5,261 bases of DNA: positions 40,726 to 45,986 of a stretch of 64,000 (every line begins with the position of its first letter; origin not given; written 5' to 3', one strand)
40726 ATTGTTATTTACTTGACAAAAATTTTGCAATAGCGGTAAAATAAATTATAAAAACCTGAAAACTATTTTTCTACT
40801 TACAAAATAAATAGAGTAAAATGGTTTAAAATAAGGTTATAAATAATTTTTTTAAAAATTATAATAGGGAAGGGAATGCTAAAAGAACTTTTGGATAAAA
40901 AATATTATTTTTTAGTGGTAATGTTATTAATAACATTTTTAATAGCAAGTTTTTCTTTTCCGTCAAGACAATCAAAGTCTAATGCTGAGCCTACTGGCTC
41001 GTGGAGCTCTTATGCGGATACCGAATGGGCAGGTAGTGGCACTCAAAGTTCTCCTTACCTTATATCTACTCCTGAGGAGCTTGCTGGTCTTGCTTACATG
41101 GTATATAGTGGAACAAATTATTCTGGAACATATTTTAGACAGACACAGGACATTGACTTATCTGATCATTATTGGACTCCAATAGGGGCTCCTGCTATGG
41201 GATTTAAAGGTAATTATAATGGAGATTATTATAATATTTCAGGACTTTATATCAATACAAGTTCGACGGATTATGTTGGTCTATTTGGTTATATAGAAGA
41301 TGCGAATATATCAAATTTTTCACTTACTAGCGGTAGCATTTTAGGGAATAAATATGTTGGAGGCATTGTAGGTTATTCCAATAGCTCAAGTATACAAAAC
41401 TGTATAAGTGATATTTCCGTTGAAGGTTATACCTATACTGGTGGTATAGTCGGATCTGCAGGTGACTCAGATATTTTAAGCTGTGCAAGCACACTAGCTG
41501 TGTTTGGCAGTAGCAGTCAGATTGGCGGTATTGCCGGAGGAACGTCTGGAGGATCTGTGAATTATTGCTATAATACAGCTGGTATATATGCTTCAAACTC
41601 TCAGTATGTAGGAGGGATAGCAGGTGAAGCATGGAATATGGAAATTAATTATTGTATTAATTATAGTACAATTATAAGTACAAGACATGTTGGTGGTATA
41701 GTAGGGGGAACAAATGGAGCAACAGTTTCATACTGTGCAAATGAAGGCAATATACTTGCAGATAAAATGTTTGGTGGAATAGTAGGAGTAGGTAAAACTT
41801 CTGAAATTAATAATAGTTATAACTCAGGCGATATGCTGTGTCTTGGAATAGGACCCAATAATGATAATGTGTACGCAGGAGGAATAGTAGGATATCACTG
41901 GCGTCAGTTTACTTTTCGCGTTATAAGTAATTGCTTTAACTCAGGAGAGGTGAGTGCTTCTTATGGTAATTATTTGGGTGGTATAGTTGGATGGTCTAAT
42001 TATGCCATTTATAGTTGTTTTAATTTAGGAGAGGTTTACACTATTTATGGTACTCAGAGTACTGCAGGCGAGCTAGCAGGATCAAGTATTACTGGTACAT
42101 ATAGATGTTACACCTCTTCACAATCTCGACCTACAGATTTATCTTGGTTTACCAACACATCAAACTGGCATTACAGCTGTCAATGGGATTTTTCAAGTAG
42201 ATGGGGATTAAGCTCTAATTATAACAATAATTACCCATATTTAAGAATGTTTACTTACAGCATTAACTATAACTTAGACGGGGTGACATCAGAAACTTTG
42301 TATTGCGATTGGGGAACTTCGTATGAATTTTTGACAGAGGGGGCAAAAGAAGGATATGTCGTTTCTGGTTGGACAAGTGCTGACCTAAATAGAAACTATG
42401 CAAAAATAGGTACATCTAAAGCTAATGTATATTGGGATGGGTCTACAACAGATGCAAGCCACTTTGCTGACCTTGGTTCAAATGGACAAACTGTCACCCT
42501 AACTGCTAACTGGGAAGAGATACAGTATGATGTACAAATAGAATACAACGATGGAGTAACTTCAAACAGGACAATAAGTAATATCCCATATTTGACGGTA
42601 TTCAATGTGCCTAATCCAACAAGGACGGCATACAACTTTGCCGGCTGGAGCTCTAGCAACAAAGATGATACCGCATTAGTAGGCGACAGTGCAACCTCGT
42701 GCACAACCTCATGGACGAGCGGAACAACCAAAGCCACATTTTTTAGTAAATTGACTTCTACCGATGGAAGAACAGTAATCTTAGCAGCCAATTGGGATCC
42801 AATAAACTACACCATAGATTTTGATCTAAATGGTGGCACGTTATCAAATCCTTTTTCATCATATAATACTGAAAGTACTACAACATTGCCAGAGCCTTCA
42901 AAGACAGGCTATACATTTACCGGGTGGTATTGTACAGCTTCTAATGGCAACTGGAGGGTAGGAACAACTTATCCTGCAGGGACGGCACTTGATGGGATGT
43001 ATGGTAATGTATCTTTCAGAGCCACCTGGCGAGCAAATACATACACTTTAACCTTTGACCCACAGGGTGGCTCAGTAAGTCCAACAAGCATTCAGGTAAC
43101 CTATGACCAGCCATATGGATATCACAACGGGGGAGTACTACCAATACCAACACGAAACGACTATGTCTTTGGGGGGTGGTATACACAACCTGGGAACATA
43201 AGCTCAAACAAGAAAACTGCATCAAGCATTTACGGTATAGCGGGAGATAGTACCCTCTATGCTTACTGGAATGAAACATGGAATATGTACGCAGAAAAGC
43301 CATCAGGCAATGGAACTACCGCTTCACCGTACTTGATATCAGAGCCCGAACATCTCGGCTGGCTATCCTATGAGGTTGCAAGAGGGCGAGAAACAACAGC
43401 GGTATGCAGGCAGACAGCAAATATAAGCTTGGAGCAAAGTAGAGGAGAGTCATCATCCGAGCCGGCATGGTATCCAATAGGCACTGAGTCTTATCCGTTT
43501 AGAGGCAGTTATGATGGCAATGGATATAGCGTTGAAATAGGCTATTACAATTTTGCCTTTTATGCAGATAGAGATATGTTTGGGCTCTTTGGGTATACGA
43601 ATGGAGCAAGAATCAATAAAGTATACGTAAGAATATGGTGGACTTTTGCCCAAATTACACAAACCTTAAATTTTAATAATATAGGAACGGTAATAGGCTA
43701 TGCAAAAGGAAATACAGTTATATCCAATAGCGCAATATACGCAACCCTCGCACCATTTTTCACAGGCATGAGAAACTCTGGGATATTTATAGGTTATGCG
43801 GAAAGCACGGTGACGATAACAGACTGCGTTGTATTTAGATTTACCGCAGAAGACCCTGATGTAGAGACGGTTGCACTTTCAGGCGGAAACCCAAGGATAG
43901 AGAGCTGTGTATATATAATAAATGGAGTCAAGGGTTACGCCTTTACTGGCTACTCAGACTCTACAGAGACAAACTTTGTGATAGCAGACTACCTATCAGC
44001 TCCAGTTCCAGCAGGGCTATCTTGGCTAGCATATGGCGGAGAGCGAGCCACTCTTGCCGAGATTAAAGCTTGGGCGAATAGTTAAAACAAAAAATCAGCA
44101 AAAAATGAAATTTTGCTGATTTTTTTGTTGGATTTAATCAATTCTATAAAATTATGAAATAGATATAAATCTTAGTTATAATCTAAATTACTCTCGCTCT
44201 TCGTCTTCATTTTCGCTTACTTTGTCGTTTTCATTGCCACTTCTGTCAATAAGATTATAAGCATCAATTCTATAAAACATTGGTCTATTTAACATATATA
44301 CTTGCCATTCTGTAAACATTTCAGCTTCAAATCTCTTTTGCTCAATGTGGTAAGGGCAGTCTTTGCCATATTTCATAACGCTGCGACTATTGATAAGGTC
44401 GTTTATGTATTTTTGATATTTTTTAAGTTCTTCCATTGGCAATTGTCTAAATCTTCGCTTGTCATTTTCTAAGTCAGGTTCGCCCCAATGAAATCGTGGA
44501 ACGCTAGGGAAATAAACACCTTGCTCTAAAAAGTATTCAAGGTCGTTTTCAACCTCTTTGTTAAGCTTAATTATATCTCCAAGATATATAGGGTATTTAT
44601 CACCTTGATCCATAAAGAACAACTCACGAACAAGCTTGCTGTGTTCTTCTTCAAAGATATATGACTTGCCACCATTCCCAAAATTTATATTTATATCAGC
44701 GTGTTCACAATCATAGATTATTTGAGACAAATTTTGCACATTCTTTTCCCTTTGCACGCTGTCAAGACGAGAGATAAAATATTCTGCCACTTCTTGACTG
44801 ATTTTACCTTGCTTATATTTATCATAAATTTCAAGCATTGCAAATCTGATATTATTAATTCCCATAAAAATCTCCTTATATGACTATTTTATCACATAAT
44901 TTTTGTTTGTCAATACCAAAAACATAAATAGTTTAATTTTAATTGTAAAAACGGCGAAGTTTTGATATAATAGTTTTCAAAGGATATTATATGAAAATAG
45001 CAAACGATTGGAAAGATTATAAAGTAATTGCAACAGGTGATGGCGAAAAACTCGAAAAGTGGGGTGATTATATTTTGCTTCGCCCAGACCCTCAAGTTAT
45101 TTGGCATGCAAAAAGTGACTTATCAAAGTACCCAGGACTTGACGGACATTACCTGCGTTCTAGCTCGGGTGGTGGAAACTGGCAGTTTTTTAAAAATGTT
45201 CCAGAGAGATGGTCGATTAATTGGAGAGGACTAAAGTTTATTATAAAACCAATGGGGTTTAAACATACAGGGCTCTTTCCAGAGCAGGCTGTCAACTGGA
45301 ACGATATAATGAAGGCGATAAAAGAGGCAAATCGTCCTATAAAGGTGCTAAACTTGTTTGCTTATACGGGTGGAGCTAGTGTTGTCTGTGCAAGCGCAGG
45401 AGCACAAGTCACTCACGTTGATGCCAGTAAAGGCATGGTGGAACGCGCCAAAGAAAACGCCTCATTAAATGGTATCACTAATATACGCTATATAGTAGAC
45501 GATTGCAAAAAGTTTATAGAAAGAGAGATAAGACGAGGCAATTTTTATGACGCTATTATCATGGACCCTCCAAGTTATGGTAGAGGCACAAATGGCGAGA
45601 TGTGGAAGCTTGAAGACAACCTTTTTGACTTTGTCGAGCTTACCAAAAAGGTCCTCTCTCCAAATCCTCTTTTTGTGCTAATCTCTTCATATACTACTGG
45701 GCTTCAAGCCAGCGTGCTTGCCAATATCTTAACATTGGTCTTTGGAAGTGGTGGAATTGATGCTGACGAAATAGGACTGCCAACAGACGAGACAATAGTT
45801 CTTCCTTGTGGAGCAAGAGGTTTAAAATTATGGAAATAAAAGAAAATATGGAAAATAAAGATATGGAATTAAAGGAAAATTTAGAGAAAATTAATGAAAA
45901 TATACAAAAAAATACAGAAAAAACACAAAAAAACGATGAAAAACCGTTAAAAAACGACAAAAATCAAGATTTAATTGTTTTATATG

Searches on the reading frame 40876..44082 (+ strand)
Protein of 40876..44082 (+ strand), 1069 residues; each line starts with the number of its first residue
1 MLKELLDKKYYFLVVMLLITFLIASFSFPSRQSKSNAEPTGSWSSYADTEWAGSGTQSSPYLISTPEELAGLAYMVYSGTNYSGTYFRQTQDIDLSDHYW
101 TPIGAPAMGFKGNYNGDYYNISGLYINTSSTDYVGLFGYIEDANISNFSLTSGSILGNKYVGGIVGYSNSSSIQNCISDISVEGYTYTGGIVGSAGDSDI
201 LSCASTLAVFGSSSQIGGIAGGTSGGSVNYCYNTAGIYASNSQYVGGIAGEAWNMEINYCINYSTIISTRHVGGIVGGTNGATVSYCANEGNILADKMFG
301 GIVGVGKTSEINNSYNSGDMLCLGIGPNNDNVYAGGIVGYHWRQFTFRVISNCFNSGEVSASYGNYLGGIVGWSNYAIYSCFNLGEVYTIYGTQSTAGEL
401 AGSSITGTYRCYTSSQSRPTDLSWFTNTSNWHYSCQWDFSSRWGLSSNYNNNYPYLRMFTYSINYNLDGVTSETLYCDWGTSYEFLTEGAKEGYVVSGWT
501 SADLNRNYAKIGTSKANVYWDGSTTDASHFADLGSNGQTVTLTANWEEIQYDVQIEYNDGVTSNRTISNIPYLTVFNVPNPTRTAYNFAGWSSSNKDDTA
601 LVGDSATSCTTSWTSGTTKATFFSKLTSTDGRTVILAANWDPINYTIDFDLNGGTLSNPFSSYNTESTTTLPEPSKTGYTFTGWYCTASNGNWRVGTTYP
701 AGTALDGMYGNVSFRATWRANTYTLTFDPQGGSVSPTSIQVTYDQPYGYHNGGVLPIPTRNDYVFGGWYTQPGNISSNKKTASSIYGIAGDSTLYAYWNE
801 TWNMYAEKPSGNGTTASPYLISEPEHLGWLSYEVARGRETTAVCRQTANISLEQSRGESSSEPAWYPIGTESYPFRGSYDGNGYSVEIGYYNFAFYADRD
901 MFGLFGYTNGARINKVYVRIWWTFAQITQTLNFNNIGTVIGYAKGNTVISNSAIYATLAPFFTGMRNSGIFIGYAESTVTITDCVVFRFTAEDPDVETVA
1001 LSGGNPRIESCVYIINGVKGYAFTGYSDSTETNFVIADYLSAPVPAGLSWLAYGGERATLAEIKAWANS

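Call 10: search_protein_families(library=pfam, proteins=[window:40876-44082:+], max_evalue=0.001)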
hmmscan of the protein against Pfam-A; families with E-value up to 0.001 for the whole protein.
window:40876-44082:+ (1069 aa): 2 families
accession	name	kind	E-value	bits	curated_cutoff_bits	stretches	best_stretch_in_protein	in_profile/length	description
PF09479.16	Flg_new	-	3.1e-27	94.9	27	2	723-796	1-64/65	Listeria-Bacteroides repeat domain (List_Bact_rpt)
PF07581.17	Glug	-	2.7e-08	34.1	20.5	0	157-182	1-27/28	The GLUG motif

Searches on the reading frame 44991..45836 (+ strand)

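Call 10: search_protein_families(library=pfam, proteins=[window:44991-45836:+], max_evalue=0.001)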
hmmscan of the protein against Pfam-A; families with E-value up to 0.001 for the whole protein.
window:44991-45836:+ (282 aa): 6 families
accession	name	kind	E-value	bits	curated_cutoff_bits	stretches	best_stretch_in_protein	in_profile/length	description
PF10672.15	Methyltrans_SAM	-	2.8e-15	56.8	27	1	69-200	81-210/286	S-adenosylmethionine-dependent methyltransferase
PF03602.21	Cons_hypoth95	-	1.2e-06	28.7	24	1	110-196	36-123/182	Conserved hypothetical protein 95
PF13649.12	Methyltransf_25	-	3e-06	28.3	27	1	120-176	2-59/97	Methyltransferase domain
PF13847.12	Methyltransf_31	-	4.6e-05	23.6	27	1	118-192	6-81/145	Methyltransferase domain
PF08241.18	Methyltransf_11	-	0.00012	23.1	21.2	0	126-174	7-53/95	Methyltransferase domain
PF09445.16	Methyltransf_15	-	0.00024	21.2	22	1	119-199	4-85/165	RNA cap guanine-N2 methyltransferase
